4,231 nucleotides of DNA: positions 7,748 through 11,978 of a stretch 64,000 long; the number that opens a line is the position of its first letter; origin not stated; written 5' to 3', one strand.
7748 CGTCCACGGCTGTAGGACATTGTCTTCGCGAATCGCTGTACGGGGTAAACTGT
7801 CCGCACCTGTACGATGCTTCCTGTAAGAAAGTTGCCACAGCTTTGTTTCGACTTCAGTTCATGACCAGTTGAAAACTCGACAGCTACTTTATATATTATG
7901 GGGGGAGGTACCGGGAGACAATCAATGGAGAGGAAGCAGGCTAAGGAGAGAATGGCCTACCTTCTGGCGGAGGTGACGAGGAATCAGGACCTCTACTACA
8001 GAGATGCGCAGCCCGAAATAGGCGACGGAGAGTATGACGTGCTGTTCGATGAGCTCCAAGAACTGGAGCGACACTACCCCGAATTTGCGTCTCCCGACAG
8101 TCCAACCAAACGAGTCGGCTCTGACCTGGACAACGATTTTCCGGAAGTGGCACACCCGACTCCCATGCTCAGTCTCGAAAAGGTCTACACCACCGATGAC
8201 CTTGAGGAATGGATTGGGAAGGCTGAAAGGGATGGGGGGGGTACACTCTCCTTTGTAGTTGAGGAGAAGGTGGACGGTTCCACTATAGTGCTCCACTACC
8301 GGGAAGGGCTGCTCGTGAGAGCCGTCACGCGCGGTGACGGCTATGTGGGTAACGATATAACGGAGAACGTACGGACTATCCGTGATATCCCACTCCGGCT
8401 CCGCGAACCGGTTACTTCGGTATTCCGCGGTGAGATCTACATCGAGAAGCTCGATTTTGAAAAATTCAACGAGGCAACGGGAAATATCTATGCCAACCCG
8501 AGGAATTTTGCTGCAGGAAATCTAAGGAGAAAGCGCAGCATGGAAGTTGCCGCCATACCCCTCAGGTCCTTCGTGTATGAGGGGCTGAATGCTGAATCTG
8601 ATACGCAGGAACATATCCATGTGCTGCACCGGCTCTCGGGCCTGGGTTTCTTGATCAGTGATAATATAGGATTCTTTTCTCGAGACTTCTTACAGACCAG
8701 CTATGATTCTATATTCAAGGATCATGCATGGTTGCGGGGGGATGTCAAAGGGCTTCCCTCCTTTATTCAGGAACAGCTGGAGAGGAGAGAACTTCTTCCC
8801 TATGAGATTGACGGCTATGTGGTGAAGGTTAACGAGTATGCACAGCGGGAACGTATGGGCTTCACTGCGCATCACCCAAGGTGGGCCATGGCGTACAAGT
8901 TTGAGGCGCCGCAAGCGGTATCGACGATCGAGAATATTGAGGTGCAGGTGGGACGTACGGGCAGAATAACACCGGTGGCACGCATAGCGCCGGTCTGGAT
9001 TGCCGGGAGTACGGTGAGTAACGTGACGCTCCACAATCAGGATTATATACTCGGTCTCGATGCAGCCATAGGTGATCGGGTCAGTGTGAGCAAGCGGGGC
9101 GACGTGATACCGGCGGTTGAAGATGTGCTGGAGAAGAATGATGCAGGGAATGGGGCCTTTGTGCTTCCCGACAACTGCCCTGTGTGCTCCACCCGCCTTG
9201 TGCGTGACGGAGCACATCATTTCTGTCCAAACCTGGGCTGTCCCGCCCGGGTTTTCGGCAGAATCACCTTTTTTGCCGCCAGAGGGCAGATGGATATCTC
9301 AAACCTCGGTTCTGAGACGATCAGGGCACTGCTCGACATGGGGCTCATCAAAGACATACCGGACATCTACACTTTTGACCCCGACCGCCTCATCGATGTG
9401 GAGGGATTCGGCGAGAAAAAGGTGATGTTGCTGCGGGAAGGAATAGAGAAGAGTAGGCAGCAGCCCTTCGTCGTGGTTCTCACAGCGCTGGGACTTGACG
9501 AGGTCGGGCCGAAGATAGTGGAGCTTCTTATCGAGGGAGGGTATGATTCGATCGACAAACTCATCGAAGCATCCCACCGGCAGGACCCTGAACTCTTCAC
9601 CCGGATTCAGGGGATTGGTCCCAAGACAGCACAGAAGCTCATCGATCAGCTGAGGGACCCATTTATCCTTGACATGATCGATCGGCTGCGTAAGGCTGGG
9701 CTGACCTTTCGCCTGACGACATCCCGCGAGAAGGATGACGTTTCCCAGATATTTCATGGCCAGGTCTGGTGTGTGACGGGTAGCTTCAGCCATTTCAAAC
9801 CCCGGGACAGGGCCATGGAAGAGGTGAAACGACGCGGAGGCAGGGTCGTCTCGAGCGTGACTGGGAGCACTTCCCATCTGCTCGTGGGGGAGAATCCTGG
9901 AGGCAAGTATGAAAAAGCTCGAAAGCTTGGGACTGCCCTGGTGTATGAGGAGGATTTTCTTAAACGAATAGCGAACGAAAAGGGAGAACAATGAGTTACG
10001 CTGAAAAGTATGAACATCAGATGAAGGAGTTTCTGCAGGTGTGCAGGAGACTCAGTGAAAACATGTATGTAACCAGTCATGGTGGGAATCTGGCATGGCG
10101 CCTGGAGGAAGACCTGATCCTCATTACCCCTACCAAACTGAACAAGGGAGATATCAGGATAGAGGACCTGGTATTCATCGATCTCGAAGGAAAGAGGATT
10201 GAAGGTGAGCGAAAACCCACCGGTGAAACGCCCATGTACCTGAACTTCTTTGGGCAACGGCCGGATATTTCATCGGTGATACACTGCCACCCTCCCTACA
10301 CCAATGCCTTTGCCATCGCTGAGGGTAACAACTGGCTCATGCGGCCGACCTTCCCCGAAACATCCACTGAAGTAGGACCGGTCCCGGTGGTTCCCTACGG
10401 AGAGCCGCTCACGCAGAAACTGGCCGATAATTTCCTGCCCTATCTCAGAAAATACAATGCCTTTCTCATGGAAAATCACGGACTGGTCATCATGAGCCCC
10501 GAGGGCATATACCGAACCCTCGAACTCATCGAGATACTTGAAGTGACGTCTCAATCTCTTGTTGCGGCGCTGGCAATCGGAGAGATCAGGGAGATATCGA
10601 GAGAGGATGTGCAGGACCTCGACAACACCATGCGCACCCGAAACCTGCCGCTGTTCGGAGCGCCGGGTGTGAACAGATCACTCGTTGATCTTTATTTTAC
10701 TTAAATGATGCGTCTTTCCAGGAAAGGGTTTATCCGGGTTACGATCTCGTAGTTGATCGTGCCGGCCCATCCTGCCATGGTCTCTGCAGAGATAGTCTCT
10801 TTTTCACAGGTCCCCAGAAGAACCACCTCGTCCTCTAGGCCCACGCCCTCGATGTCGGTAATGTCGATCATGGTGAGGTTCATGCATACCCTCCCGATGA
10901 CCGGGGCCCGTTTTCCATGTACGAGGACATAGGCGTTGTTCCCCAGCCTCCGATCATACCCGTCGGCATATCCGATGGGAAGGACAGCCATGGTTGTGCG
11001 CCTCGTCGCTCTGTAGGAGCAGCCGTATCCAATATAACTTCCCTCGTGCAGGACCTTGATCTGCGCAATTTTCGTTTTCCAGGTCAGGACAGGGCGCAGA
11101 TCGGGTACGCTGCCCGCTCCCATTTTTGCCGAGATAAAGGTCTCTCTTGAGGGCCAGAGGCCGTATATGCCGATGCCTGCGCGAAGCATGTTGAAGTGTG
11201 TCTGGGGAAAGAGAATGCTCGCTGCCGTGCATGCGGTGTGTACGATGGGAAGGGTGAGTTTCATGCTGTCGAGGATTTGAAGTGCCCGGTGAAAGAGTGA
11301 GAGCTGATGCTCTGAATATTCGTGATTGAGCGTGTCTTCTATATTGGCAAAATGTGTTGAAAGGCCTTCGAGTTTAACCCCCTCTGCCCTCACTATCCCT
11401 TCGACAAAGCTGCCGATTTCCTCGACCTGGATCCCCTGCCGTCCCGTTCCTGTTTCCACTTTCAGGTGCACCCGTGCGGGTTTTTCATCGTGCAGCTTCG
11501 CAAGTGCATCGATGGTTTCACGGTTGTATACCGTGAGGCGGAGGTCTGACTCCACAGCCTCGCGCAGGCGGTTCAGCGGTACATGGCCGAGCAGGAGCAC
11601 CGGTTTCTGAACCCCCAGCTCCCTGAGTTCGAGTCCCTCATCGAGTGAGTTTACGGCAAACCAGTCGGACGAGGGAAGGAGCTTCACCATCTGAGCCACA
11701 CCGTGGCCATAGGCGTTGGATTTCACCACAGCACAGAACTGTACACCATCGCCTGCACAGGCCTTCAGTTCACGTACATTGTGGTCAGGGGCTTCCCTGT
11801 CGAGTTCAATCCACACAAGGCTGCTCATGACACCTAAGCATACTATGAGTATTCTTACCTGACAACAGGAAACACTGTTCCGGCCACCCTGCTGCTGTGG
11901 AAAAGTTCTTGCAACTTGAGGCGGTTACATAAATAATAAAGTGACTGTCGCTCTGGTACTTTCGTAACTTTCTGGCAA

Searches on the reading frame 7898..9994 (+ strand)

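Call 82: search_protein_families(library=pfam, proteins=[window:7898-9994:+], max_evalue=0.00001)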
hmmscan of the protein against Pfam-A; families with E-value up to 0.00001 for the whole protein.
window:7898-9994:+ (698 aa): 5 families
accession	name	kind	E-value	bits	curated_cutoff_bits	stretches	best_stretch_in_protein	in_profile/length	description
PF01653.23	DNA_ligase_aden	-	1.2e-70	238.4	27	1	79-337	2-252/253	NAD-dependent DNA ligase adenylation domain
PF03120.22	DNA_ligase_OB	-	5.3e-28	97.1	32.9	1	342-415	2-75/79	NAD-dependent DNA ligase OB-fold domain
PF14520.12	HHH_5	-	2e-20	73.5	27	1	531-587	5-57/57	Helix-hairpin-helix domain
PF00533.33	BRCT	-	1.3e-07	32.1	21.3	1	616-689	3-76/78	BRCA1 C Terminus (BRCT) domain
PF03119.21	DNA_ligase_ZBD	-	3e-06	27.4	25.8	1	426-450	1-27/27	NAD-dependent DNA ligase C4 zinc finger domain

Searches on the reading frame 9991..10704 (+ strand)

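Call 82: search_protein_families(library=pfam, proteins=[window:9991-10704:+], max_evalue=0.00001)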
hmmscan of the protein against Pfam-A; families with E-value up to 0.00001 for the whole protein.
window:9991-10704:+ (237 aa): 1 family
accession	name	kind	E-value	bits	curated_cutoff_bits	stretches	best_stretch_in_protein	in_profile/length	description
PF00596.27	Aldolase_II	-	2e-34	119.5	22.2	1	13-186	2-178/183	Class II Aldolase and Adducin N-terminal domain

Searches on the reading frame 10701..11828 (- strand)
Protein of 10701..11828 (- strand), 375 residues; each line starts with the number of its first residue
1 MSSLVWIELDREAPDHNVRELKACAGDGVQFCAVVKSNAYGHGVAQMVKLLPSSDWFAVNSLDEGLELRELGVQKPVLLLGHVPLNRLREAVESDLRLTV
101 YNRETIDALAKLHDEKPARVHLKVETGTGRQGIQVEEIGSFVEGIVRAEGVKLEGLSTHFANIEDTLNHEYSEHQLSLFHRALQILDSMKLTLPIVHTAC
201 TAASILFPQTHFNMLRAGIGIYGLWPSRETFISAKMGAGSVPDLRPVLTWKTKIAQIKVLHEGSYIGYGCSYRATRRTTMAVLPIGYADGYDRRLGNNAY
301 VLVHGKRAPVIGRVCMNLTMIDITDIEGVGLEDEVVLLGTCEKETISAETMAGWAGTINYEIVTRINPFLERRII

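Call 82: search_protein_families(library=pfam, proteins=[window:10701-11828:-], max_evalue=0.00001)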
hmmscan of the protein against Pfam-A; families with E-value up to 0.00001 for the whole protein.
window:10701-11828:- (375 aa): 2 families
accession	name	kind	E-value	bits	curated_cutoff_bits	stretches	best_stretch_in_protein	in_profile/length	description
PF01168.26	Ala_racemase_N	-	3.9e-57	193.9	24.1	1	10-224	2-218/220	Alanine racemase, N-terminal domain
PF00842.27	Ala_racemase_C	-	1.7e-45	154.2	25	1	247-373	1-126/127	Alanine racemase, C-terminal domain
